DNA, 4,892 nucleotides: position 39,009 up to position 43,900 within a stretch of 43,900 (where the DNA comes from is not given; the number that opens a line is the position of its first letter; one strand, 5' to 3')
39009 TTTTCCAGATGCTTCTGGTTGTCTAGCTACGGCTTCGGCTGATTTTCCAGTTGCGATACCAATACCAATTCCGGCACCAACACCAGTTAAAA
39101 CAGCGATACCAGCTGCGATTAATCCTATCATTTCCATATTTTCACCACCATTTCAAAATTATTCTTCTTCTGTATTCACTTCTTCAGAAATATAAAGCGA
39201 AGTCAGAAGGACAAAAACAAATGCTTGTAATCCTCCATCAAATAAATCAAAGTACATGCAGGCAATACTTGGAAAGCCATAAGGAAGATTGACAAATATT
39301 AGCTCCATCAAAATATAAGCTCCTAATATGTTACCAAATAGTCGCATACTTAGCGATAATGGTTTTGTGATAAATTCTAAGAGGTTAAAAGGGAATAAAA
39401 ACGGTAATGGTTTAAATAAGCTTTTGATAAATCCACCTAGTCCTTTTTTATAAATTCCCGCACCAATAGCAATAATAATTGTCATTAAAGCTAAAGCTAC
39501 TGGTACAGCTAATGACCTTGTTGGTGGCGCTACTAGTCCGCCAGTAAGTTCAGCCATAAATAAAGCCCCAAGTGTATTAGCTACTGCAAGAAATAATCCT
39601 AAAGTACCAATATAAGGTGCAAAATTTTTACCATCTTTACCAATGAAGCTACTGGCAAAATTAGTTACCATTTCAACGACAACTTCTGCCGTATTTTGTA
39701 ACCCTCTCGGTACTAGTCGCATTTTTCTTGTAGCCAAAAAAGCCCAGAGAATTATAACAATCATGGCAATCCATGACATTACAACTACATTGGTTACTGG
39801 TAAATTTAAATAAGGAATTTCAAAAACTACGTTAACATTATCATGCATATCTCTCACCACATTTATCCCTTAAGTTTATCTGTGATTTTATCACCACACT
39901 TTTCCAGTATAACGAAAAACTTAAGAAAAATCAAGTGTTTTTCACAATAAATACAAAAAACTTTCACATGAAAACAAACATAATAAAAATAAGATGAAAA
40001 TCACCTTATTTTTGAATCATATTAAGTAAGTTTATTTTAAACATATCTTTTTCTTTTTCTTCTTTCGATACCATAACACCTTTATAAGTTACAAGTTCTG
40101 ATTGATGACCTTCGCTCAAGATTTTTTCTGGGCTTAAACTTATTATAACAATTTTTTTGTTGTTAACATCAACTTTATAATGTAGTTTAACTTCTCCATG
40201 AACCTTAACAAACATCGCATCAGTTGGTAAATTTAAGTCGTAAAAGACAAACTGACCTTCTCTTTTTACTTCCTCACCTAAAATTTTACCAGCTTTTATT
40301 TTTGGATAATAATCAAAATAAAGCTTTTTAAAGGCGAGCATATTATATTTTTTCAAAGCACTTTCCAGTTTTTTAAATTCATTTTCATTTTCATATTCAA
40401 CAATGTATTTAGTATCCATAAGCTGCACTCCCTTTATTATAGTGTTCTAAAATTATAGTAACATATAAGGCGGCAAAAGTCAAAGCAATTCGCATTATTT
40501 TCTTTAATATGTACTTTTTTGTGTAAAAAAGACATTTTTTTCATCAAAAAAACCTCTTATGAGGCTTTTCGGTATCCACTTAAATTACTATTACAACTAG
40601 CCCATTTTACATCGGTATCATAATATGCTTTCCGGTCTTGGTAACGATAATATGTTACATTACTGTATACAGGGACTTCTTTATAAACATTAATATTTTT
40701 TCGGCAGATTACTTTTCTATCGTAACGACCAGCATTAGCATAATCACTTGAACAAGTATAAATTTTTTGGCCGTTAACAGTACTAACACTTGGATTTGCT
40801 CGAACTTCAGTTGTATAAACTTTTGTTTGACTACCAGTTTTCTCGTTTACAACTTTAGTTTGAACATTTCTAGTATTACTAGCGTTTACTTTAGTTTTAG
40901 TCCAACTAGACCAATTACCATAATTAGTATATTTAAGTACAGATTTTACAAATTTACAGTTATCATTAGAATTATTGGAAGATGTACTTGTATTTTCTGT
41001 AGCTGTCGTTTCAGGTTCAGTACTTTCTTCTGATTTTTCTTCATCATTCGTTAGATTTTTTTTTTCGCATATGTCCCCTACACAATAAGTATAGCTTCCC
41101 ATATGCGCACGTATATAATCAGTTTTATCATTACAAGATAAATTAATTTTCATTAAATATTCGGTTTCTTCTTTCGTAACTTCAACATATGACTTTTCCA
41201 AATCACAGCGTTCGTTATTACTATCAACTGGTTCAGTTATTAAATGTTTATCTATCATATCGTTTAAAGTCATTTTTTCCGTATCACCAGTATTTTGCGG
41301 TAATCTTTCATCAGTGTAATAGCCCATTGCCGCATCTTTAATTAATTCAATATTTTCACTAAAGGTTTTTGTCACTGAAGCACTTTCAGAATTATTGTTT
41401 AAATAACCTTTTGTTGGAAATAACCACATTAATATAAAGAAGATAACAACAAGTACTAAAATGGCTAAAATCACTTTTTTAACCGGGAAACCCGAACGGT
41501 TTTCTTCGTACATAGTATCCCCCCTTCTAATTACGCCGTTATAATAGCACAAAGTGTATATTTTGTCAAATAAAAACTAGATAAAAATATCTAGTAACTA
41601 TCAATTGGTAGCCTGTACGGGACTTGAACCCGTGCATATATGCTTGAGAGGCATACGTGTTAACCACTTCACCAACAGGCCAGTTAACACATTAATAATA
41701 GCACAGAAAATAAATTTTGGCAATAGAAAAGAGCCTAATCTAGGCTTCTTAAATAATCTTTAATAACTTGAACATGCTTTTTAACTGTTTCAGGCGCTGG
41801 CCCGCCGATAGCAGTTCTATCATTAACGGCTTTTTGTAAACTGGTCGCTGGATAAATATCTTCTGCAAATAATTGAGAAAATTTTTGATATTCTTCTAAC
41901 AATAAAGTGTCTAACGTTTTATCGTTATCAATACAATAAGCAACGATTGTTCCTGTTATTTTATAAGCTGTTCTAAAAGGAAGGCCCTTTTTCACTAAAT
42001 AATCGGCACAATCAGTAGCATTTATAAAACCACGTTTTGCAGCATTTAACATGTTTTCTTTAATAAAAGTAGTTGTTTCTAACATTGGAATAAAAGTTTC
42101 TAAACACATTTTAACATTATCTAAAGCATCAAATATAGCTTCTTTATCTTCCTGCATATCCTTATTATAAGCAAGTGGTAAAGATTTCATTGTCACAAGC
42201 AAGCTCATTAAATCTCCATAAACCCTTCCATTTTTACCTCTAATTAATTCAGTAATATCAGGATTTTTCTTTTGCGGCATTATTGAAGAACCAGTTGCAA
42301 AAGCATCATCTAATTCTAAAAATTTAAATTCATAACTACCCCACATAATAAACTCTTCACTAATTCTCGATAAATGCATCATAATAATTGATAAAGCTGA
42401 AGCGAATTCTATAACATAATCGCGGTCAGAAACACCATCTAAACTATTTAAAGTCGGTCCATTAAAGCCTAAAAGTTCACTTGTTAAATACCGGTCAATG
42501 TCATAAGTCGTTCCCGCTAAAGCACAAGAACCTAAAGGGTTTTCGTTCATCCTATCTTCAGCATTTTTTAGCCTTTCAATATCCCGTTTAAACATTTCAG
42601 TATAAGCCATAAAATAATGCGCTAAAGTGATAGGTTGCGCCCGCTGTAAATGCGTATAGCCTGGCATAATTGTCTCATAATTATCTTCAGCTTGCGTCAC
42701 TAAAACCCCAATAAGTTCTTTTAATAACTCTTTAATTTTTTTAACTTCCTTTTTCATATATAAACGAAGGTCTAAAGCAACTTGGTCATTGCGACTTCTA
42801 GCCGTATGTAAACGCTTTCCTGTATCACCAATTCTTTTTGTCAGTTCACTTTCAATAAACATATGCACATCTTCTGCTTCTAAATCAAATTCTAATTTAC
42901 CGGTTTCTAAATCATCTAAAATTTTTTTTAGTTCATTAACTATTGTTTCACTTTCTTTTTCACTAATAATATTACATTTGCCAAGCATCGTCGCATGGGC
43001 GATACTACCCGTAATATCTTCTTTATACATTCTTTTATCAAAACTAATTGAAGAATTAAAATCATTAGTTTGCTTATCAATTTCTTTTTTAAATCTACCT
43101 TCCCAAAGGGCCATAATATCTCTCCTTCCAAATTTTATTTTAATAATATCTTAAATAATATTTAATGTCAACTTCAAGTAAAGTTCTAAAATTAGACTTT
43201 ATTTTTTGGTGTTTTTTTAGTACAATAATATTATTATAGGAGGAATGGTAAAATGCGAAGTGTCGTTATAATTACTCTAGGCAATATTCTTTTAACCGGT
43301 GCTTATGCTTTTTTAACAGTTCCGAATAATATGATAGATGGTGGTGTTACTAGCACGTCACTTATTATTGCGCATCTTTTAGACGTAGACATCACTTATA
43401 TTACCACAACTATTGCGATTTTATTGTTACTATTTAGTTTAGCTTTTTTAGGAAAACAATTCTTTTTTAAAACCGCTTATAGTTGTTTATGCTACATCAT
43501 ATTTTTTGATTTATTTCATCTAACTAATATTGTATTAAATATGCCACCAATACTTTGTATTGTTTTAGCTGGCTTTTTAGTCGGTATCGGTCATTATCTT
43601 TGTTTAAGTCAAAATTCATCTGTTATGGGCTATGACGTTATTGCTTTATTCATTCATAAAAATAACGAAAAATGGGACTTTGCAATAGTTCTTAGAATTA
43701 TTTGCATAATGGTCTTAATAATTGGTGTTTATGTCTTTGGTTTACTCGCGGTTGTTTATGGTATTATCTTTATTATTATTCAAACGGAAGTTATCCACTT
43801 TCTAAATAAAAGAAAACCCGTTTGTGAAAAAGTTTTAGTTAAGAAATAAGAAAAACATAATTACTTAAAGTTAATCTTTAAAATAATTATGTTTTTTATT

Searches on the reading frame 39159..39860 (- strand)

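Call 70: search_protein_families(library=pfam, proteins=[window:39159-39860:-], max_evalue=0.000001)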
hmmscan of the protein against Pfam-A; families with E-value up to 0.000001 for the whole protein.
window:39159-39860:- (233 aa): 1 family
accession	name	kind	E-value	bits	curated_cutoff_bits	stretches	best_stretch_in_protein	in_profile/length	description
PF00119.25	ATP-synt_A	-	3.1e-48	164.9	33.9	1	26-225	1-217/217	ATP synthase A chain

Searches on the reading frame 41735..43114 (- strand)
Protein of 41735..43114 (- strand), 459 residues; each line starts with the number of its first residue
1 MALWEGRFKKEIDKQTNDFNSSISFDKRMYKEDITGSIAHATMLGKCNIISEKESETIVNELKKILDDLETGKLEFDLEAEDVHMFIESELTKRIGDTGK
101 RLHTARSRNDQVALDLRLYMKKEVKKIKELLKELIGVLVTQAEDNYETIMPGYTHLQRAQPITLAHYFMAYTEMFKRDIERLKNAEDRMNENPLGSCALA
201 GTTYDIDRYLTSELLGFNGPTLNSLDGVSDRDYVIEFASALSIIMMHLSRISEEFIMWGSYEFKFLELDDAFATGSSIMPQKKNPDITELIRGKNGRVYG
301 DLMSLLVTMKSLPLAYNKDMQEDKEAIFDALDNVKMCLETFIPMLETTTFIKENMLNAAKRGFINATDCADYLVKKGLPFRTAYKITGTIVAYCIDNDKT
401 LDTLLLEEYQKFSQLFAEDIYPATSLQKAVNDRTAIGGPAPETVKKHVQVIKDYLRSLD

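Call 70: search_protein_families(library=pfam, proteins=[window:41735-43114:-], max_evalue=0.000001)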
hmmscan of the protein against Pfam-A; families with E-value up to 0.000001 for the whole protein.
window:41735-43114:- (459 aa): 2 families
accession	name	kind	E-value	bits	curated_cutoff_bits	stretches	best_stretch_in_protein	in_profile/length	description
PF00206.25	Lyase_1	-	9.4e-76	255.6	27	1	6-300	1-312/312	Lyase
PF14698.11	ASL_C2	-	5.2e-26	91.3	27.3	1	363-431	1-69/69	Argininosuccinate lyase C-terminal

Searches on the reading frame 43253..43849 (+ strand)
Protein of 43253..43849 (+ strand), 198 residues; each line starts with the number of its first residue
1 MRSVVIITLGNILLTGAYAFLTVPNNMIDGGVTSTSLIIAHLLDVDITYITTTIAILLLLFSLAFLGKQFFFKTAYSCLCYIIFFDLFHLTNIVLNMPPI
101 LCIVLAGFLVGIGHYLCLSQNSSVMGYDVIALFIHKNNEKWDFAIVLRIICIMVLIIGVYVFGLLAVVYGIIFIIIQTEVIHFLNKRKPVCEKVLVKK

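Call 70: search_protein_families(library=pfam, proteins=[window:43253-43849:+], max_evalue=0.000001)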
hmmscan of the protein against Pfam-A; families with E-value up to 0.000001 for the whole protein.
window:43253-43849:+ (198 aa): 1 family
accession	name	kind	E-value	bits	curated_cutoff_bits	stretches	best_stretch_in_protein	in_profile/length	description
PF02588.21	YitT_membrane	-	1.3e-29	103.5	24.3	1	4-187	2-183/205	Uncharacterised 5xTM membrane BCR, YitT family COG1284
